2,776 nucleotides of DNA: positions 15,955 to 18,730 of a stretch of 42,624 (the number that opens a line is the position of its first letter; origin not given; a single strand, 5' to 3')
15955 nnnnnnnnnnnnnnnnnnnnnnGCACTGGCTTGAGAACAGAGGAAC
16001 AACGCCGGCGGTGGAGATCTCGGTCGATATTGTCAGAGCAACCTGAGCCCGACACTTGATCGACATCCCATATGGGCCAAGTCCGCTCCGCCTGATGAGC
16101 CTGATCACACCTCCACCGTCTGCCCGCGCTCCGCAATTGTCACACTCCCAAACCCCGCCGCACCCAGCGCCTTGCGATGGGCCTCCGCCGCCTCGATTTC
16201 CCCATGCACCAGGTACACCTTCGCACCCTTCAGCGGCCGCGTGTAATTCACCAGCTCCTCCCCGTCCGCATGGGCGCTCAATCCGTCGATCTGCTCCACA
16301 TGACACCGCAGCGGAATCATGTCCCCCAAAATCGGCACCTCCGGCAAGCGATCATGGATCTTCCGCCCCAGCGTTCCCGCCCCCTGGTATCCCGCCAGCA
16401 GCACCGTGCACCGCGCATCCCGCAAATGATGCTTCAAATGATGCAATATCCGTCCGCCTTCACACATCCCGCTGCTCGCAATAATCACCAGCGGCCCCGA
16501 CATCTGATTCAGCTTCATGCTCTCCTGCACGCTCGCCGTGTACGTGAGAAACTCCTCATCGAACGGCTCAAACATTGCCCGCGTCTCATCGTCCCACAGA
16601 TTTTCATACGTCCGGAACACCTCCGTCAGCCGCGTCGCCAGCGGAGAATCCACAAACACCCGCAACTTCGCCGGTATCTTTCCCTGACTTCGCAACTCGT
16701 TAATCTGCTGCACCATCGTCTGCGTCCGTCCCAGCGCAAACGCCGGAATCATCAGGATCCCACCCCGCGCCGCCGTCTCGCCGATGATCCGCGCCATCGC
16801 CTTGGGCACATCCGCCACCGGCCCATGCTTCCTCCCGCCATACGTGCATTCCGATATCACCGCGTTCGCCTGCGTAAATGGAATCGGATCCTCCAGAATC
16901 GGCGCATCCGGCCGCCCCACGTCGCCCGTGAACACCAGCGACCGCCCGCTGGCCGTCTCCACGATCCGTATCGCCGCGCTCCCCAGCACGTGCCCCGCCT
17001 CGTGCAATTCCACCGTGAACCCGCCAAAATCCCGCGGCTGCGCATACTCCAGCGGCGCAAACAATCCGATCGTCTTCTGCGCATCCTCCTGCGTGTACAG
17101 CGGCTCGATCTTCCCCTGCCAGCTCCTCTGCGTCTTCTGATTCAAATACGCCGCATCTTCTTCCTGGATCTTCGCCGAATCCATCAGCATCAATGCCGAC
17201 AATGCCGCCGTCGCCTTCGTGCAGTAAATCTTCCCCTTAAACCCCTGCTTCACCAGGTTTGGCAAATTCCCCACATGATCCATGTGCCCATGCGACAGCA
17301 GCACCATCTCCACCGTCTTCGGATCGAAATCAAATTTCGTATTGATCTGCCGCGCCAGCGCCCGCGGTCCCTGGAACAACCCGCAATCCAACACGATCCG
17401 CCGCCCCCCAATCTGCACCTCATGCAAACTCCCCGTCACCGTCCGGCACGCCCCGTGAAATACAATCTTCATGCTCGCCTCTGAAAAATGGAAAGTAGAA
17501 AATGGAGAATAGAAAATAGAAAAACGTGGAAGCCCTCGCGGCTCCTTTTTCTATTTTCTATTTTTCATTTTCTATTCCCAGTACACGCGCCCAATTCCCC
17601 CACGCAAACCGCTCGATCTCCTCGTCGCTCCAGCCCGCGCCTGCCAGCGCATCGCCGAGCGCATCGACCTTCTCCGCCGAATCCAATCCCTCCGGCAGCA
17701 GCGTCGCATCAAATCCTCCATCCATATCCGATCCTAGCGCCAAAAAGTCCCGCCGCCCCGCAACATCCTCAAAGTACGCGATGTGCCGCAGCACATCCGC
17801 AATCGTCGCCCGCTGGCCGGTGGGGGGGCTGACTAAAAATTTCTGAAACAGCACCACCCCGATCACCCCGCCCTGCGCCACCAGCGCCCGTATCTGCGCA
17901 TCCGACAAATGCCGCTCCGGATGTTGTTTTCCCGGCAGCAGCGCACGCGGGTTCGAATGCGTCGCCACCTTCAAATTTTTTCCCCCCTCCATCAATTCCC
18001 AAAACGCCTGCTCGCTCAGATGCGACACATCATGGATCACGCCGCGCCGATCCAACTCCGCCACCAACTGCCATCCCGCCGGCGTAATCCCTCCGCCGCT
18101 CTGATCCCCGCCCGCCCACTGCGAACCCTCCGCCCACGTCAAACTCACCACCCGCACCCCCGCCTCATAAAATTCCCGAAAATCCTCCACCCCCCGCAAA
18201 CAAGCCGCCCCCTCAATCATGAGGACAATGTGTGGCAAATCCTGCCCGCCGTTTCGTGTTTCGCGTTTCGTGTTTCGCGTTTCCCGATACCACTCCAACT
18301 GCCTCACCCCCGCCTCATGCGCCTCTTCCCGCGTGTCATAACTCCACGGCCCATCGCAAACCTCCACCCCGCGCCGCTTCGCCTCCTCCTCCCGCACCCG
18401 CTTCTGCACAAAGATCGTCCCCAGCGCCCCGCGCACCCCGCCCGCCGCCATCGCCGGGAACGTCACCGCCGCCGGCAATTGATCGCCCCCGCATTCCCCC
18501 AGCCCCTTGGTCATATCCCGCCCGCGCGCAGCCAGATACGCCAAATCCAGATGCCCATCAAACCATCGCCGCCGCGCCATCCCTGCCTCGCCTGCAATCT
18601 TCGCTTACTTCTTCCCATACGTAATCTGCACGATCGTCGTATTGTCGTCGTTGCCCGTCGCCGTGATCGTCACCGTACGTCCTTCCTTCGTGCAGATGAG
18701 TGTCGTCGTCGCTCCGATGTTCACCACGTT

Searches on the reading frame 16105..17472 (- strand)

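Call 64: search_protein_families(library=pfam, proteins=[window:16105-17472:-], max_evalue=0.01)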
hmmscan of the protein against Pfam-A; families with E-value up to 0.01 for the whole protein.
window:16105-17472:- (455 aa): 5 families
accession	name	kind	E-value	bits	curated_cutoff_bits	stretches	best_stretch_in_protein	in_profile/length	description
PF10996.14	Beta-Casp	-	2.1e-37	128.8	27.7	1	250-372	1-120/120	Beta-Casp domain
PF00753.33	Lactamase_B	-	3.4e-16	60.2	22.7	1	19-196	11-161/196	Metallo-beta-lactamase superfamily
PF07521.17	RMMBL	-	5.5e-15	55.5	21.6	1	386-439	2-56/63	Zn-dependent metallo-hydrolase RNA specificity domain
PF16661.11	Lactamase_B_6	-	1e-10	41.8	27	1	20-173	3-152/193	Metallo-beta-lactamase superfamily domain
PF12706.13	Lactamase_B_2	-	6.4e-09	36.1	27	1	24-189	1-147/200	Beta-lactamase superfamily domain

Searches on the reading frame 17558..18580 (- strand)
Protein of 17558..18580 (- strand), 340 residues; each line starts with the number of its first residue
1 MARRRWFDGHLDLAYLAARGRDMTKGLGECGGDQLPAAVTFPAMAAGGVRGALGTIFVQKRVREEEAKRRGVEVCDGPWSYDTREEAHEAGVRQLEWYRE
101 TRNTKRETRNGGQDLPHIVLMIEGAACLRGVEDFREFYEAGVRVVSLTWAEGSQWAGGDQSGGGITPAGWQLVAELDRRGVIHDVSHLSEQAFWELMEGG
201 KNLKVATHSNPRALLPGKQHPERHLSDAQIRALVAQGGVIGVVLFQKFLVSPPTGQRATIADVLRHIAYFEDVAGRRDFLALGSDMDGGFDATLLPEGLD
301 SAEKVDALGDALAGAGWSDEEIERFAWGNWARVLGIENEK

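Call 9: search_protein_families(library=pfam, proteins=[window:17558-18580:-])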
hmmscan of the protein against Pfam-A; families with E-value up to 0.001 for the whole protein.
window:17558-18580:- (340 aa): 1 family
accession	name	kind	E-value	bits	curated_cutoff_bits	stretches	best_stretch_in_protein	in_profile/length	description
PF01244.27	Peptidase_M19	-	3.1e-58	197.9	26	1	6-334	8-317/319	Membrane dipeptidase (Peptidase family M19)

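Call 16: find_homologous_proteins(query=window:17558-18580:-)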
Query window:17558-18580:- (340 aa): 783 proteins with E <= 0.001 among 8000 candidates; the best 120 are listed.
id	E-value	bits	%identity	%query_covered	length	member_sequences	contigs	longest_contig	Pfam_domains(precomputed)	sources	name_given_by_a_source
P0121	5.7e-227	771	100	100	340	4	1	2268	PF01244.28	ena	-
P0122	1.9e-154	532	72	100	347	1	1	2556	PF01244.28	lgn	-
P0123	1.2e-122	428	56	99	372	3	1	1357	PF01244.28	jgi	jgi:membrane dipeptidase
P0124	3.3e-120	419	58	99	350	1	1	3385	PF01244.28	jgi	jgi:membrane dipeptidase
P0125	6.3e-119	415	58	97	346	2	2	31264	PF01244.28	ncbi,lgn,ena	-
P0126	2.7e-116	407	56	97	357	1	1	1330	PF01244.28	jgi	jgi:membrane dipeptidase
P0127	5.9e-115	402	58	97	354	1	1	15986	PF01244.28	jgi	jgi:membrane dipeptidase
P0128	5.5e-113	396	55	96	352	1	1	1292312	PF01244.28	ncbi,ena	-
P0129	2.1e-112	394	56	97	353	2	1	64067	PF01244.28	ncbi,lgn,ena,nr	ncbi:MAG TPA: membrane dipeptidase [Phycisphaerae bacterium]|nr:membrane dipeptidase [Phycisphaerae 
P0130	3.1e-112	393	57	97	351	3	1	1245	PF01244.28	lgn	-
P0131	3.3e-111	390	55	97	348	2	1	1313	PF01244.28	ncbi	-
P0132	1.0e-109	385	54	97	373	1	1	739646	PF01244.28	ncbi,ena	-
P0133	1.1e-109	385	55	97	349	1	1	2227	PF01244.28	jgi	jgi:membrane dipeptidase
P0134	1.9e-109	384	52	97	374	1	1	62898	PF01244.28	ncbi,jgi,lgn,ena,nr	ncbi:MAG: dipeptidase [Phycisphaerales bacterium]|nr:dipeptidase [Phycisphaerales bacterium]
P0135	5.6e-109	383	55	97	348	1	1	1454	PF01244.28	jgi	jgi:membrane dipeptidase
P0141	1.1e-100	355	52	97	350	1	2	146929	PF01244.28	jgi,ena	-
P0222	4.0e-72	261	56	70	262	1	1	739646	PF01244.28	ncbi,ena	-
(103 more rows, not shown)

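Call 29: find_encoding_contigs(protein=P0122, flank=3000, max_places=1)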
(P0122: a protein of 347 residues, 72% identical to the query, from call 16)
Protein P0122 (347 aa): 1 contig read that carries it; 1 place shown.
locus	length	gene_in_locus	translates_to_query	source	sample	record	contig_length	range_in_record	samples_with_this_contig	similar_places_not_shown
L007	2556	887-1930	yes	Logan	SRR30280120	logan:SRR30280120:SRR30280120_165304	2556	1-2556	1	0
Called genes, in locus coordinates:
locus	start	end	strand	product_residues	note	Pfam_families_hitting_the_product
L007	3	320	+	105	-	?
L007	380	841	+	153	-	PF08334:T2SSG, PF22434:PilW_C (weak)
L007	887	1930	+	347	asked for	PF01244:Peptidase_M19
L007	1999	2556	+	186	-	?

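Call 30: find_encoding_contigs(protein=P0123, flank=3000, max_places=1)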
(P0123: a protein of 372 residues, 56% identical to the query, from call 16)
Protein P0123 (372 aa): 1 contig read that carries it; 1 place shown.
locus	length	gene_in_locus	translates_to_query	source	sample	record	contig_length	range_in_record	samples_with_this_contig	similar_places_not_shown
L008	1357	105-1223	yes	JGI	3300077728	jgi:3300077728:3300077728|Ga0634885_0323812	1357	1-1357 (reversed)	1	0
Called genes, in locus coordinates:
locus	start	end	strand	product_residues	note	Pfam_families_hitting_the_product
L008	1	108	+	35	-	?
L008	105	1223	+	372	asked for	PF01244:Peptidase_M19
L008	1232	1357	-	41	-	?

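Call 31: find_encoding_contigs(protein=P0132, flank=10000, max_places=1)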
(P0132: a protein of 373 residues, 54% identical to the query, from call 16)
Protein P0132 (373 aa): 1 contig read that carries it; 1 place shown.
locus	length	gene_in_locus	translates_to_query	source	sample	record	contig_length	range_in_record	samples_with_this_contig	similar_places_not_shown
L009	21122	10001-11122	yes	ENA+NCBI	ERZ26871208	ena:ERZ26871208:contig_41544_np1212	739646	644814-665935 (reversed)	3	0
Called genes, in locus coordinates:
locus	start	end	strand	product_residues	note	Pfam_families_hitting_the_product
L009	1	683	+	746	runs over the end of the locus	PF01835:MG2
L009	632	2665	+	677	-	PF00207:A2M, PF07678:TED_complement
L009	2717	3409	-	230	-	-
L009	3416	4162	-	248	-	-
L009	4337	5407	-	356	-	-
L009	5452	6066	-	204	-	-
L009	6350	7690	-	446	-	PF00072:Response_reg, PF13191:AAA_16 (faint), PF07728:AAA_5 (faint), PF00158:Sigma54_activat, PF14532:Sigma54_activ_2, PF13245:AAA_19 (faint), PF25601:AAA_lid_14, PF02954:HTH_8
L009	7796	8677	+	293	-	PF02826:2-Hacid_dh_C (weak), PF03446:NAD_binding_2, PF03807:F420_oxidored, PF07991:KARI_N (weak), PF14833:NAD_binding_11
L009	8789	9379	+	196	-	PF09685:MamF_MmsF (weak)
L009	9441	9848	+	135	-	-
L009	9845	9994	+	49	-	-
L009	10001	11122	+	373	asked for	PF01244:Peptidase_M19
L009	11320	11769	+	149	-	PF13274:SocA_Panacea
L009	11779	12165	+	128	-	-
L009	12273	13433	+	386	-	PF01264:Chorismate_synt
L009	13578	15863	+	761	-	-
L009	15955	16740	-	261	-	PF06778:Chlor_dismutase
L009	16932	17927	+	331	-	PF00326:Peptidase_S9 (weak)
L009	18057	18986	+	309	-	-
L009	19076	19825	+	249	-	PF00149:Metallophos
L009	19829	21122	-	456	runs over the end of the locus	PF23023:Anti-Pycsar_Apyc1 (faint), PF00753:Lactamase_B, PF12706:Lactamase_B_2 (weak), PF16661:Lactamase_B_6, PF10996:Beta-Casp, PF07521:RMMBL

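Call 32: find_encoding_contigs(protein=P0141, flank=10000, max_places=1)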
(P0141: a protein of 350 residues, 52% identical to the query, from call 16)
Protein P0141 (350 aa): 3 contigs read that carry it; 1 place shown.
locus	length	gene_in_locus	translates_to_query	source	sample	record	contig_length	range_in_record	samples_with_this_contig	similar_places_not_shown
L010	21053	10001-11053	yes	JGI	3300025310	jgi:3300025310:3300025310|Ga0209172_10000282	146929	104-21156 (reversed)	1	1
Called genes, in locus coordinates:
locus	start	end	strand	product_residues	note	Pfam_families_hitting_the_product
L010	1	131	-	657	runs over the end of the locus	PF00664:ABC_membrane, PF00005:ABC_tran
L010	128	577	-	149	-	PF13366:PDDEXK_3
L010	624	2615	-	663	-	PF00664:ABC_membrane, PF00005:ABC_tran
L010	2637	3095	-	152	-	-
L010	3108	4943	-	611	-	PF22422:MGH1-like_GH, PF01204:Trehalase, PF03200:Glyco_hydro_63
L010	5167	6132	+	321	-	PF00512:HisKA (weak), PF02518:HATPase_c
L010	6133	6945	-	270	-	PF05050:Methyltransf_21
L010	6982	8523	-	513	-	PF01590:GAF (faint), PF25954:Beta-barrel_RND_2 (weak)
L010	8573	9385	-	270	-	PF25919:BSH_CusB (faint), PF00364:Biotin_lipoyl (faint), PF25917:BSH_RND (weak), PF25984:BSH_YknX (weak), PF25954:Beta-barrel_RND_2 (weak)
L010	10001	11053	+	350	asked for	PF01244:Peptidase_M19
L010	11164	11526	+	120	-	PF01740:STAS, PF13466:STAS_2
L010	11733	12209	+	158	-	PF13581:HATPase_c_2, PF02518:HATPase_c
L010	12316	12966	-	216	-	PF03815:LCCL, PF08642:Rxt3 (weak)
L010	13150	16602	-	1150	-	PF25596:CPSase_L_D1, PF02786:CPSase_L_D2, PF02787:CPSase_L_D3, PF25596:CPSase_L_D1, PF02655:ATP-grasp_3, PF02786:CPSase_L_D2, PF02222:ATP-grasp, PF07478:Dala_Dala_lig_C, +3 more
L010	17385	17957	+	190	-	-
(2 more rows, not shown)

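Call 45: find_related_loci(query=A2, collection=genome_contigs, flank=10000)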
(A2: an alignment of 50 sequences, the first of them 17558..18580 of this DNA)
Query A2 (340 aa) in genome_contigs; peptide patterns used: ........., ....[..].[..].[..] (x = any residue, [..] = any of these).
599 stretches matched a pattern (row limit reached: there are more); 579 encode a relative of the query (tblastn E <= 1e-3); the best 80 are kept; 80 distinct loci.
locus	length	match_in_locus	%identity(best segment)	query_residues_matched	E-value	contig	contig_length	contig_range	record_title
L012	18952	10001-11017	56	5-335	4e-115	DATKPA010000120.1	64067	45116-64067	MAG TPA_asm: Phycisphaerae bacterium isolate SMAG_U14779 k141_1124038, whole genome shotgun sequence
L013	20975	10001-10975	52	1-330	1e-100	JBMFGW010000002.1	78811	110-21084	MAG: Phycisphaerae bacterium isolate KM4311-08 NODE_2_length_78811_cov_25.680380, whole genome shotgun sequence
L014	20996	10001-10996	51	6-332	4e-99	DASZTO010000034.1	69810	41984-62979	MAG TPA_asm: Phycisphaerae bacterium isolate SMAG_U6078 k141_442638, whole genome shotgun sequence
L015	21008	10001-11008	54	5-334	8e-111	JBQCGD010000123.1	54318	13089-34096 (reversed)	MAG: Phycisphaerae bacterium isolate bin242 k141_3530012, whole genome shotgun sequence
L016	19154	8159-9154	48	6-334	4e-94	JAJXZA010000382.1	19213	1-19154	MAG: Planctomycetota bacterium isolate BP7.bin26 NODE_4153_length_19213_cov_1.903332, whole genome shotgun sequence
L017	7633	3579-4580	49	2-336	5e-94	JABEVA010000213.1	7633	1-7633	MAG: Phycisphaerae bacterium isolate MAG 18 k99_433961, whole genome shotgun sequence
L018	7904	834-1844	46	2-335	8e-94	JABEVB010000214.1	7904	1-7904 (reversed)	MAG: Phycisphaerales bacterium isolate MAG 19 k99_679661, whole genome shotgun sequence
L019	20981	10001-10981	48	6-335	1e-92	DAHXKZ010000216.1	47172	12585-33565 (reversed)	MAG TPA_asm: Phycisphaerales bacterium isolate clean1584 k141_329181, whole genome shotgun sequence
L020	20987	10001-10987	48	6-336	2e-92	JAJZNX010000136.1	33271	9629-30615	MAG: Planctomycetota bacterium isolate MAS4.bin39 NODE_1198_length_33271_cov_2.935313, whole genome shotgun sequence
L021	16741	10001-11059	46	6-334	4e-91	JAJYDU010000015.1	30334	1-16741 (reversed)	MAG: Planctomycetota bacterium isolate DBS1-1.bin115 NODE_2347_length_30334_cov_2.008044, whole genome shotgun sequence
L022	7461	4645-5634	47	1-335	1e-90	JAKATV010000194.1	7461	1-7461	MAG: Planctomycetota bacterium isolate YP3.bin105 NODE_12810_length_7461_cov_1.76125, whole genome shotgun sequence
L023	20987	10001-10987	47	6-336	6e-88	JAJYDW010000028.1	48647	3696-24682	MAG: Planctomycetota bacterium isolate DBS1-1.bin122 NODE_1045_length_48647_cov_4.029019, whole genome shotgun sequence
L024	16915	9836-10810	47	1-330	2e-87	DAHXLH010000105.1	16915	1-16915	MAG TPA_asm: Phycisphaerales bacterium isolate clean1592 k141_117016, whole genome shotgun sequence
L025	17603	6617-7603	46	6-336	2e-86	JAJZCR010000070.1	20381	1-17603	MAG: Planctomycetota bacterium isolate JA3.bin18 NODE_1184_length_20381_cov_4.811198, whole genome shotgun sequence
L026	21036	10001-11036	61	2-334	4e-83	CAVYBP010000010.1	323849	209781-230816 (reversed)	MAG: uncultured Phycisphaerales bacterium isolate MFD01213.bin.2.163 genome assembly, contig: contig_722, whole genome s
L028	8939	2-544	71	157-334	2e-77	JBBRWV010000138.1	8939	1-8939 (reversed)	MAG: Phycisphaerae bacterium isolate La4_metabat2.091 La4_metabat2.091_K_6102_L_8939_cov_12.9700, whole genome shotgun s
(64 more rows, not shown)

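Call 55: predict_structure(alignment_id=A2)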
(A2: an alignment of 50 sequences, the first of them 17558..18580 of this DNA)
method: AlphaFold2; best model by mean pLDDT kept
length: 340 residues; sequences in the alignment: 50
mean_pLDDT: 95.5   pTM: 0.93
mean pLDDT of the five models: 95.5, 95.4, 95.1, 94.9, 94.8
residues with pLDDT >= 90: 312; 70-90: 17; 50-70: 11; < 50: 0
segments of 3 or more residues with pLDDT < 50: none
pLDDT, mean of each block of 10 residues (from residue 1): 93 97 97 97 97 98 97 96 98 97 71 82 98 98 98 97 98 99 98 98 98 96 97 98 97 88 99 98 94 97 98 98 98 87
secondary structure, 60 per line:
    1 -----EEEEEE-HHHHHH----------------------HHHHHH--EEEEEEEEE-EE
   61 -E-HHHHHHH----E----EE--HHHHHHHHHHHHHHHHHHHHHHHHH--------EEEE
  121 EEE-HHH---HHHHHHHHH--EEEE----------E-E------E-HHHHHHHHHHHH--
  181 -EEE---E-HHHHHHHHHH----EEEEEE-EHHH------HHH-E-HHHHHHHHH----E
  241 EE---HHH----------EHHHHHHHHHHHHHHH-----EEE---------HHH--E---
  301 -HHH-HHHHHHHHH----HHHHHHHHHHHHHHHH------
elements in order: E6-11 H13-18 H41-46 E49-57 H64-70 H84-108 E117-123 H131-139 E142-145 H167-178 E182-184 H190-199 E204-209 H227-235 E240-242 H260-274 E280-282 H306-314 H319-334

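Call 58: find_encoding_contigs(protein=P0121, flank=3000, max_places=2)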
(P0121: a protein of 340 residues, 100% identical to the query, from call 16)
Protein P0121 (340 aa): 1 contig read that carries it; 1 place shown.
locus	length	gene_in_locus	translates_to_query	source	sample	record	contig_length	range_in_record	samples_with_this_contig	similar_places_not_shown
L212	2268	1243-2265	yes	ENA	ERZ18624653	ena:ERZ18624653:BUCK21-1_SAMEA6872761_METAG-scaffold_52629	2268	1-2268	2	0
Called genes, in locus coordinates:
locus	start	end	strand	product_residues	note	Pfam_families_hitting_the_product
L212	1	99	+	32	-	?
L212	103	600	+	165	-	-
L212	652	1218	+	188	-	PF27226:AF_1845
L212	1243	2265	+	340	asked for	PF01244:Peptidase_M19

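Call 59: find_encoding_contigs(protein=window:17558-18580:-, flank=10000, max_places=8)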
Protein window:17558-18580:- (340 aa): 7 contigs read that carry it; 7 places shown.
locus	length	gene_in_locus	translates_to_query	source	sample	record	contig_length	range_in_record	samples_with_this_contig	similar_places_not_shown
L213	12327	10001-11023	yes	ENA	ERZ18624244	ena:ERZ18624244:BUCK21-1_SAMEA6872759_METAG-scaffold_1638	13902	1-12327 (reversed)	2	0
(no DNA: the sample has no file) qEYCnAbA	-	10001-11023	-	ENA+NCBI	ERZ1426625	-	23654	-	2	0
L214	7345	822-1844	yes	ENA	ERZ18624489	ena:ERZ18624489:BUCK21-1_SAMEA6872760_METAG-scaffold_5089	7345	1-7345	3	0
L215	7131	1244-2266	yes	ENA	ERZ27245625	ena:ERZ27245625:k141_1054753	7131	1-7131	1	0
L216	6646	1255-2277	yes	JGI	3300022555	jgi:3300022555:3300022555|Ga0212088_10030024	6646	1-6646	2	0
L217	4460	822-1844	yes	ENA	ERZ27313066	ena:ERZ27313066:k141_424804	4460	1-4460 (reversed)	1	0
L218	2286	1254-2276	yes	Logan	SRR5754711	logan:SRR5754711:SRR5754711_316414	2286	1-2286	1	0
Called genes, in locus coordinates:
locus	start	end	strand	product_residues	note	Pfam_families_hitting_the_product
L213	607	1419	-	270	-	PF13489:Methyltransf_23, PF13847:Methyltransf_31, PF08241:Methyltransf_11, PF08242:Methyltransf_12, PF13649:Methyltransf_25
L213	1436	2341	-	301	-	PF00248:Aldo_ket_red (weak)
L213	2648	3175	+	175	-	PF01957:NfeD (weak)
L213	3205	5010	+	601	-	PF01145:Band_7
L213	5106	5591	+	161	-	-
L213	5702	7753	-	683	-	PF01301:Glyco_hydro_35, PF21467:BetaGal_gal-bd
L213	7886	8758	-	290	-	PF01261:AP_endonuc_2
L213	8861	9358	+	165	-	-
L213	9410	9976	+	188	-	PF27226:AF_1845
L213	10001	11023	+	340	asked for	PF01244:Peptidase_M19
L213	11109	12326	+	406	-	?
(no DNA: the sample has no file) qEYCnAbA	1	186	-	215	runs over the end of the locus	-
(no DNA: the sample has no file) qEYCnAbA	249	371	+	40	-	-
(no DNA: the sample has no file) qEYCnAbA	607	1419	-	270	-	PF13489:Methyltransf_23, PF13847:Methyltransf_31, PF08241:Methyltransf_11, PF08242:Methyltransf_12, PF13649:Methyltransf_25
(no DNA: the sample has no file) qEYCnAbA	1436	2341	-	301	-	PF00248:Aldo_ket_red (weak)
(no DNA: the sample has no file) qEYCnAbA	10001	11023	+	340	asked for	PF01244:Peptidase_M19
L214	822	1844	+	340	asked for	PF01244:Peptidase_M19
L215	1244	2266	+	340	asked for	PF01244:Peptidase_M19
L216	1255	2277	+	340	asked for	PF01244:Peptidase_M19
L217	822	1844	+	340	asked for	PF01244:Peptidase_M19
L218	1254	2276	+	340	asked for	PF01244:Peptidase_M19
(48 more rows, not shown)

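Call 62: search_solved_structures(query=window:17558-18580:-, show_alignments=1, max_evalue=1e-10)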
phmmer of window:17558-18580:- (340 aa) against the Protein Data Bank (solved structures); distinct sequences matched with E-value up to 1e-10: 13.
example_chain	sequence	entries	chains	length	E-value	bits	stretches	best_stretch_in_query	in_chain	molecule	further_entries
3neh_A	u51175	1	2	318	8.5e-22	80.9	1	117-332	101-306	Renal dipeptidase family protein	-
3lu2_A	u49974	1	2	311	1.3e-21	80.3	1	117-331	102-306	Lmo2462 protein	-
3fdg_A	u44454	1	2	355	6.8e-17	64.8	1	119-333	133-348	Dipeptidase AC. Metallo peptidase. MEROPS family M19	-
3ly0_A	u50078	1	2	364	7.2e-17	64.7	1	119-333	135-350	Dipeptidase AC. Metallo peptidase. MEROPS family M19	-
3id7_A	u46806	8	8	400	1.1e-16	64.1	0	130-265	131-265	Dipeptidase | renal dipeptidase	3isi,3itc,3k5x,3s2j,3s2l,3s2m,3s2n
6vgo_A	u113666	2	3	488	5.6e-13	51.9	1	104-334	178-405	Dipeptidase 3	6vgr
5lx0_A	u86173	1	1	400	1.7e-12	50.3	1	130-334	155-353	Dipeptidase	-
5lwz_A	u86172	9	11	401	1.7e-12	50.3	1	130-334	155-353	Dipeptidase | Dipeptidase gliJ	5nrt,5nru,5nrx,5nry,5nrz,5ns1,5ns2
5lx7_A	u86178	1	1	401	1.8e-12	50.3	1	130-334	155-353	Dipeptidase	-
5lx4_A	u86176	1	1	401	1.8e-12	50.3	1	130-334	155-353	Dipeptidase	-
2i5g_A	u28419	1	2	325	1e-11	47.7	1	136-289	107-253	amidohydrolase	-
1itq_A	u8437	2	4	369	1.2e-11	47.5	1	130-333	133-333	RENAL DIPEPTIDASE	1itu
5lx1_A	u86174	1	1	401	2e-11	46.8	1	130-334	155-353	Dipeptidase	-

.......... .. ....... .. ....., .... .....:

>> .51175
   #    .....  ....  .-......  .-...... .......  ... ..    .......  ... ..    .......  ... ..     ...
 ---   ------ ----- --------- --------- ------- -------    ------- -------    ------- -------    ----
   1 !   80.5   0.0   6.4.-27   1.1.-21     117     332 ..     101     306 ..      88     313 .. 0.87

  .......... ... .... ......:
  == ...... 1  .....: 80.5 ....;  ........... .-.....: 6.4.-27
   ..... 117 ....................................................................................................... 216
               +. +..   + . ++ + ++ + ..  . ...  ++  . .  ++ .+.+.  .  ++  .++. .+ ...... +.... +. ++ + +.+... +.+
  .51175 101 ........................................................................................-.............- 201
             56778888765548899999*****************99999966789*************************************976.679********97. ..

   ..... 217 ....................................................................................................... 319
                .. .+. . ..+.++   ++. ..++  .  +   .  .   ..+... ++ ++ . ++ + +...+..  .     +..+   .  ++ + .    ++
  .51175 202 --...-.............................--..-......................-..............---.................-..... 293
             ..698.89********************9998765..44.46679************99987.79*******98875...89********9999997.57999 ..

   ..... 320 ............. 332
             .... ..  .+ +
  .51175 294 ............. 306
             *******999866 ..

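Call 76: find_encoding_contigs(protein=P0222, flank=3000, max_places=2)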
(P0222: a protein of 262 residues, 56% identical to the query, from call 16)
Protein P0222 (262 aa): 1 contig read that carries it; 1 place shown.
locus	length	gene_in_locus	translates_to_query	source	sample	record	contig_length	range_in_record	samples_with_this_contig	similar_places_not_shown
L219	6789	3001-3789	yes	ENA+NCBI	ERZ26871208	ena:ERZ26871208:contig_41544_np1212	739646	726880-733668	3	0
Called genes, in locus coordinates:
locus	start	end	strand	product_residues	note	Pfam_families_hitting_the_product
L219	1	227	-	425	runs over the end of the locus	PF00072:Response_reg, PF00158:Sigma54_activat, PF01078:Mg_chelatase (faint), PF14532:Sigma54_activ_2, PF13245:AAA_19 (faint), PF07728:AAA_5 (weak), PF25601:AAA_lid_14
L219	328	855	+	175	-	PF02826:2-Hacid_dh_C, PF03446:NAD_binding_2, PF03807:F420_oxidored, PF07991:KARI_N (weak)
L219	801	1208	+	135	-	PF14833:NAD_binding_11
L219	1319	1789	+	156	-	-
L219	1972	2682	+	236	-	PF27226:AF_1845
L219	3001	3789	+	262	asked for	PF01244:Peptidase_M19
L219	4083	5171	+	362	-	-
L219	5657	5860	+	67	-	-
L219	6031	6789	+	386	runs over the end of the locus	PF01264:Chorismate_synt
